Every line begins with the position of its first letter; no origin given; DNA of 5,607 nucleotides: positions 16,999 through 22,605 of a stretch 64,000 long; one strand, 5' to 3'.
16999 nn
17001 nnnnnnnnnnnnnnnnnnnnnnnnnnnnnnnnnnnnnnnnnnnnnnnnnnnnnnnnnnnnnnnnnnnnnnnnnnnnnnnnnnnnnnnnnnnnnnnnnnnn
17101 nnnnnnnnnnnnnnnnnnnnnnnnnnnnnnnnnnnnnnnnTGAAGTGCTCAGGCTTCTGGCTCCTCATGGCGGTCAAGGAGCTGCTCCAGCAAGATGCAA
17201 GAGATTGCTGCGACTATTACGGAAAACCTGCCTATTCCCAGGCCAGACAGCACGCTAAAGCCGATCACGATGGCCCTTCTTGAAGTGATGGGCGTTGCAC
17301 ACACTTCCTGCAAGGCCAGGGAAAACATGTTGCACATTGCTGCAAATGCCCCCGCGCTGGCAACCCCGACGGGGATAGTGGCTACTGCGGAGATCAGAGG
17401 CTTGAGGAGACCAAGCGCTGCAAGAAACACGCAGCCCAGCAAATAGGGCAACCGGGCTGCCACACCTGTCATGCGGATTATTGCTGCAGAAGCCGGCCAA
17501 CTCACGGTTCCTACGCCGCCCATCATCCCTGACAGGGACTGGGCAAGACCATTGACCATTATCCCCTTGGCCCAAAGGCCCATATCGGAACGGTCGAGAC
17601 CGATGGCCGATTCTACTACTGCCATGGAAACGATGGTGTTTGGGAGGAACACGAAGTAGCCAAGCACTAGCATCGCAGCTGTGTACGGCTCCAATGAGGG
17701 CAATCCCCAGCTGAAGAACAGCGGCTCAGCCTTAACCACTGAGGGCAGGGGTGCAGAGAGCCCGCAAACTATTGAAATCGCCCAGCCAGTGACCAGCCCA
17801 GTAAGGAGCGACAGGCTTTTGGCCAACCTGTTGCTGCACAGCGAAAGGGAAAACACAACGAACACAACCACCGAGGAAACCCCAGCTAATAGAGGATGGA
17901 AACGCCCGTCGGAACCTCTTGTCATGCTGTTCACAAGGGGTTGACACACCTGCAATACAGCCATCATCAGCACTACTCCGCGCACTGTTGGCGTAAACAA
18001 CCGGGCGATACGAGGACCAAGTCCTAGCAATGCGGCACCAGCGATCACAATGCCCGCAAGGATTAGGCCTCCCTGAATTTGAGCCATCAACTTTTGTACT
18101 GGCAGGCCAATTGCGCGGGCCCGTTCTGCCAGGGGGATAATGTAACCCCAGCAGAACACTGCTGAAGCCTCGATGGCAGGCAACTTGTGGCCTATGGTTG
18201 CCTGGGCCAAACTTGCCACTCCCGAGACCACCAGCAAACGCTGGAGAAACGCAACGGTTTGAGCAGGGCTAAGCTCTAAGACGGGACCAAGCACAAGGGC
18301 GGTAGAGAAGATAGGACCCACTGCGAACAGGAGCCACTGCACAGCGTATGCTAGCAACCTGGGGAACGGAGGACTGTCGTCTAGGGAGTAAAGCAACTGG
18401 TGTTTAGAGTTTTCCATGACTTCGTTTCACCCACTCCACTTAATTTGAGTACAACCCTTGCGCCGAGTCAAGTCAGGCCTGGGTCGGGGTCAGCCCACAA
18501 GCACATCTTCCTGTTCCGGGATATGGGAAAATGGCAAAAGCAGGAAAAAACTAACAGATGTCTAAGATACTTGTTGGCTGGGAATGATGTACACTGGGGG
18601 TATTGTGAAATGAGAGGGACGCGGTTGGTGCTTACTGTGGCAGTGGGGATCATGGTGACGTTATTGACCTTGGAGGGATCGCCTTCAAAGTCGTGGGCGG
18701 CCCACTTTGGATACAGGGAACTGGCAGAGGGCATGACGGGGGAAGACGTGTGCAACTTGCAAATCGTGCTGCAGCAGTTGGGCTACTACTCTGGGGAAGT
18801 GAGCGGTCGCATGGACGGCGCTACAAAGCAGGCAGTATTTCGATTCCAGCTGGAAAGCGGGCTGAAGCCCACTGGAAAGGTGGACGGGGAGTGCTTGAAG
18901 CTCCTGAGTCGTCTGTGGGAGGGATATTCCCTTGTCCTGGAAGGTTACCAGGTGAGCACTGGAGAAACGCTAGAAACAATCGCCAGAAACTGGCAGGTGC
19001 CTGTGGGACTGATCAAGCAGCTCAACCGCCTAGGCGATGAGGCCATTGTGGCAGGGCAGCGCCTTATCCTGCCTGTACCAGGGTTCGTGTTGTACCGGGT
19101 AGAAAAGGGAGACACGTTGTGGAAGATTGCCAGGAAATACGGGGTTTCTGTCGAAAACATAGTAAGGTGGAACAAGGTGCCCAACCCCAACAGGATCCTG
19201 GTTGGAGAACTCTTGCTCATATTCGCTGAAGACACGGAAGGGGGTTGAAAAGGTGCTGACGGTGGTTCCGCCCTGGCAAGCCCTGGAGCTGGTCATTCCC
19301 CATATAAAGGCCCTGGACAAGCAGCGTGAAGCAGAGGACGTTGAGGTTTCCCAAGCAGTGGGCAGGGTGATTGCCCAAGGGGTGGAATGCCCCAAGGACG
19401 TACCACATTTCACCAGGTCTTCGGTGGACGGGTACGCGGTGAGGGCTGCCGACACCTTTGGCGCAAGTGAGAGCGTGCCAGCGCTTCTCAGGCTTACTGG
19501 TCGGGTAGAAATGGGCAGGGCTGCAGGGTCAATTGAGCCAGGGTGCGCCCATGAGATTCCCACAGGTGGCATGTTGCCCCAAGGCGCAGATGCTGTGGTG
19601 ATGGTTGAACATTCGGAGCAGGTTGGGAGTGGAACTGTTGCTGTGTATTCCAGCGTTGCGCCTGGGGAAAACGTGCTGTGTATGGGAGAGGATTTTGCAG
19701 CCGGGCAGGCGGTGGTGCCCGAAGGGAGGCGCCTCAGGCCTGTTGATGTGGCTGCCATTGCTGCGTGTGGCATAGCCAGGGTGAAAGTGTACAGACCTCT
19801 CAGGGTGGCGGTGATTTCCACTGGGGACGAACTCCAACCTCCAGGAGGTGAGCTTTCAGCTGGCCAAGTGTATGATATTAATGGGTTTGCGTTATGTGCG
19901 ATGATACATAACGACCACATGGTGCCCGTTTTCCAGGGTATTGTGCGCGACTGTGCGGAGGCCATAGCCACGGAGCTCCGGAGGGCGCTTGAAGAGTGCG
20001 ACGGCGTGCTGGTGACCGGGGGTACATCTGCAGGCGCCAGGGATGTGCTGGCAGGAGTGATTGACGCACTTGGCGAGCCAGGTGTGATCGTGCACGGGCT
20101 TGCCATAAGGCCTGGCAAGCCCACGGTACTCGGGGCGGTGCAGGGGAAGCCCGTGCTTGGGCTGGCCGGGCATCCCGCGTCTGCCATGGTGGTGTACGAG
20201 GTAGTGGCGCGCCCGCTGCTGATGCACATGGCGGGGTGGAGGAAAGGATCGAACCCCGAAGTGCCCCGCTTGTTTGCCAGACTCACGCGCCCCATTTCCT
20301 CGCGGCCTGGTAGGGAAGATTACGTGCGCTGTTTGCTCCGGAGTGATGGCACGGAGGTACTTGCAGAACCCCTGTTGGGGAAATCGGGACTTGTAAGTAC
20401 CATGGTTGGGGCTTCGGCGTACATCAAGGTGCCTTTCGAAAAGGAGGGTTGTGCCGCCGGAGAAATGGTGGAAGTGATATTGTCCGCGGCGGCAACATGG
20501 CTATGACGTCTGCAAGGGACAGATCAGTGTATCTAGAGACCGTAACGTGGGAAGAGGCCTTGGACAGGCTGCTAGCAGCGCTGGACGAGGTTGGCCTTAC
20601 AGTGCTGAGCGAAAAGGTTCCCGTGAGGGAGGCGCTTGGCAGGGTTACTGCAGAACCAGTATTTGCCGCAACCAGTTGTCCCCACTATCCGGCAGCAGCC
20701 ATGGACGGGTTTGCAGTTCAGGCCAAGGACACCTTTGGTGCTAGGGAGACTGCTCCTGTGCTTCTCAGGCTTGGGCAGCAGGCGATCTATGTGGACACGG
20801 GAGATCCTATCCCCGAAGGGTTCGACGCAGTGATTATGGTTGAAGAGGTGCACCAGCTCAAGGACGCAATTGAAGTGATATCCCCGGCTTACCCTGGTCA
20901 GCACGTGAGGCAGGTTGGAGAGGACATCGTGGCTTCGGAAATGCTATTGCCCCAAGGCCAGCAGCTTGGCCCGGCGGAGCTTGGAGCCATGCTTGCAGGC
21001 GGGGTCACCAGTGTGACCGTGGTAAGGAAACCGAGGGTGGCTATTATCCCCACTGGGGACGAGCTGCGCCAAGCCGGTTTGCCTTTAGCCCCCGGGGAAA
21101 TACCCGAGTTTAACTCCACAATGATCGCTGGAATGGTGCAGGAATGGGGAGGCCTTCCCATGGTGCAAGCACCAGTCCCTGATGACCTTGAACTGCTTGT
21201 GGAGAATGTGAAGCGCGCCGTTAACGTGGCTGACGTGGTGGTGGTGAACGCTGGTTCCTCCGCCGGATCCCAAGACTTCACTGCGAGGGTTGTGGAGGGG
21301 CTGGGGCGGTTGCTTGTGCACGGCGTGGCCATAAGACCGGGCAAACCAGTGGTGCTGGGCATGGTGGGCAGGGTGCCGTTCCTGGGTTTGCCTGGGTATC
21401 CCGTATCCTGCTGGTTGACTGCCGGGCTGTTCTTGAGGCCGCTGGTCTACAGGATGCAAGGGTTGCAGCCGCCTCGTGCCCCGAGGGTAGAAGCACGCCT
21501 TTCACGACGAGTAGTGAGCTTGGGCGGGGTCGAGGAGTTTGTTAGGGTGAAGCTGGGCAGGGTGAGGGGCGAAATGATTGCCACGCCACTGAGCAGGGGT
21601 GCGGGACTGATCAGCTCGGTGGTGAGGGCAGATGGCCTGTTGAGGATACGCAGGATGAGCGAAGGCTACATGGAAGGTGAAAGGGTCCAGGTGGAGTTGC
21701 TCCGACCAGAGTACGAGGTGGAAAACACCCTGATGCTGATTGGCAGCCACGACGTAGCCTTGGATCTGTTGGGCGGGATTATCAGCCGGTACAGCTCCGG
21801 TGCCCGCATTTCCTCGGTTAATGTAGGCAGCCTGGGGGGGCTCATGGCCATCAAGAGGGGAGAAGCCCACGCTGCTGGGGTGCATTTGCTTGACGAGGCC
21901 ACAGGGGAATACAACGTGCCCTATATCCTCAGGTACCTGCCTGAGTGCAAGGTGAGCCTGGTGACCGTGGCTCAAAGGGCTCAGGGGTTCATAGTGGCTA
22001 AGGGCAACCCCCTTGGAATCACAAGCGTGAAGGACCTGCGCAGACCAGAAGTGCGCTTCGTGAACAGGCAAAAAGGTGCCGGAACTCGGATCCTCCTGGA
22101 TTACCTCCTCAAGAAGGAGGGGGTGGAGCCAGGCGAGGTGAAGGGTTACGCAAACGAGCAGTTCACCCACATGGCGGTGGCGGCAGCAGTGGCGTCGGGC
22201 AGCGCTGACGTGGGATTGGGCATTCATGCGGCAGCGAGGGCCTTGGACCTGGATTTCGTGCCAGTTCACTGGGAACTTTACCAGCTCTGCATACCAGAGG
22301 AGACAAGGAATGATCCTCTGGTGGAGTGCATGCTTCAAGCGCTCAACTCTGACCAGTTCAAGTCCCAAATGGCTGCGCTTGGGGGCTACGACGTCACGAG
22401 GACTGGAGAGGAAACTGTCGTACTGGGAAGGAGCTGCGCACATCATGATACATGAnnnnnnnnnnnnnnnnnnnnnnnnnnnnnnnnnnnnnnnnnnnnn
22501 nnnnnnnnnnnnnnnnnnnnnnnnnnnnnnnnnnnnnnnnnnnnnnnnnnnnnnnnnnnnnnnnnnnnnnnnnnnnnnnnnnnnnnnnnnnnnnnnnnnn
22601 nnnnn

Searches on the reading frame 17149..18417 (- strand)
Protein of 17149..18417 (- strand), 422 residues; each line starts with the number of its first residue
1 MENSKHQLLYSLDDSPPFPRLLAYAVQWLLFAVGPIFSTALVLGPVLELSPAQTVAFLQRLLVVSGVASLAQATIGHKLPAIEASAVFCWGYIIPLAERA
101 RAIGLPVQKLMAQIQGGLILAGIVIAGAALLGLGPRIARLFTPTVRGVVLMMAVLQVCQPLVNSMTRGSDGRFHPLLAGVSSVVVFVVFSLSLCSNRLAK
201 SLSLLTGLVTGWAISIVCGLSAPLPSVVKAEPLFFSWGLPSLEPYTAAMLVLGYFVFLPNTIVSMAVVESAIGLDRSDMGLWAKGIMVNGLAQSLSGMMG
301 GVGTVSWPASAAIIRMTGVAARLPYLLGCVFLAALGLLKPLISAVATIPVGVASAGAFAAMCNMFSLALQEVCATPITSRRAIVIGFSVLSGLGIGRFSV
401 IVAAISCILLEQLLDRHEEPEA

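Call 53: search_protein_families(library=pfam, proteins=[window:17149-18417:-], max_evalue=0.00001)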
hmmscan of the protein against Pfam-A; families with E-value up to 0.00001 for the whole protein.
window:17149-18417:- (422 aa): 1 family
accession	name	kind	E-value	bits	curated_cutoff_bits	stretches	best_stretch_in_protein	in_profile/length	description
PF00860.26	Xan_ur_permease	-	3.8e-42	144.8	27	1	21-395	3-383/389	Permease family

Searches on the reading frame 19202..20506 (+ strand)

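Call 53: search_protein_families(library=pfam, proteins=[window:19202-20506:+], max_evalue=0.00001)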
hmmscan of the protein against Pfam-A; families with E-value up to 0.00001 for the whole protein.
window:19202-20506:+ (434 aa): 3 families
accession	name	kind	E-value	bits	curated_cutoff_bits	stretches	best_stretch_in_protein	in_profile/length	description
PF03453.22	MoeA_N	-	3.6e-42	144.2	30.8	1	26-190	5-160/160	MoeA N-terminal region (domain I and II)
PF00994.29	MoCF_biosynth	-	3.9e-28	98.4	26.6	1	203-342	1-144/144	Probable molybdopterin binding domain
PF03454.20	MoeA_C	-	2e-16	60.4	22.1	1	359-427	2-71/72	MoeA C-terminal region (domain IV)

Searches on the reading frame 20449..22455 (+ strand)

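Call 53: search_protein_families(library=pfam, proteins=[window:20449-22455:+], max_evalue=0.00001)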
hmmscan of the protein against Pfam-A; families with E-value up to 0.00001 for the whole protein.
window:20449-22455:+ (668 aa): 6 families
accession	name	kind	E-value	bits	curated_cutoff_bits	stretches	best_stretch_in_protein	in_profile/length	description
PF12727.12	PBP_like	-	7.9e-76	254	27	1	449-632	8-192/193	PBP superfamily domain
PF03453.22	MoeA_N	-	1.5e-40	138.9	30.8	1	33-184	2-159/160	MoeA N-terminal region (domain I and II)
PF00994.29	MoCF_biosynth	-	1.9e-23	83.2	26.6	1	198-333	1-142/144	Probable molybdopterin binding domain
PF03454.20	MoeA_C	-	1.4e-14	54.5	22.1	1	349-418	2-72/72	MoeA C-terminal region (domain IV)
PF12974.12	Phosphonate-bd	-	1.4e-07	31.6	27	1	514-597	89-168/242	ABC transporter, phosphonate, periplasmic substrate-binding protein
PF13531.11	SBP_bac_11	-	2.3e-06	28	25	1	505-635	74-215/227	Bacterial extracellular solute-binding protein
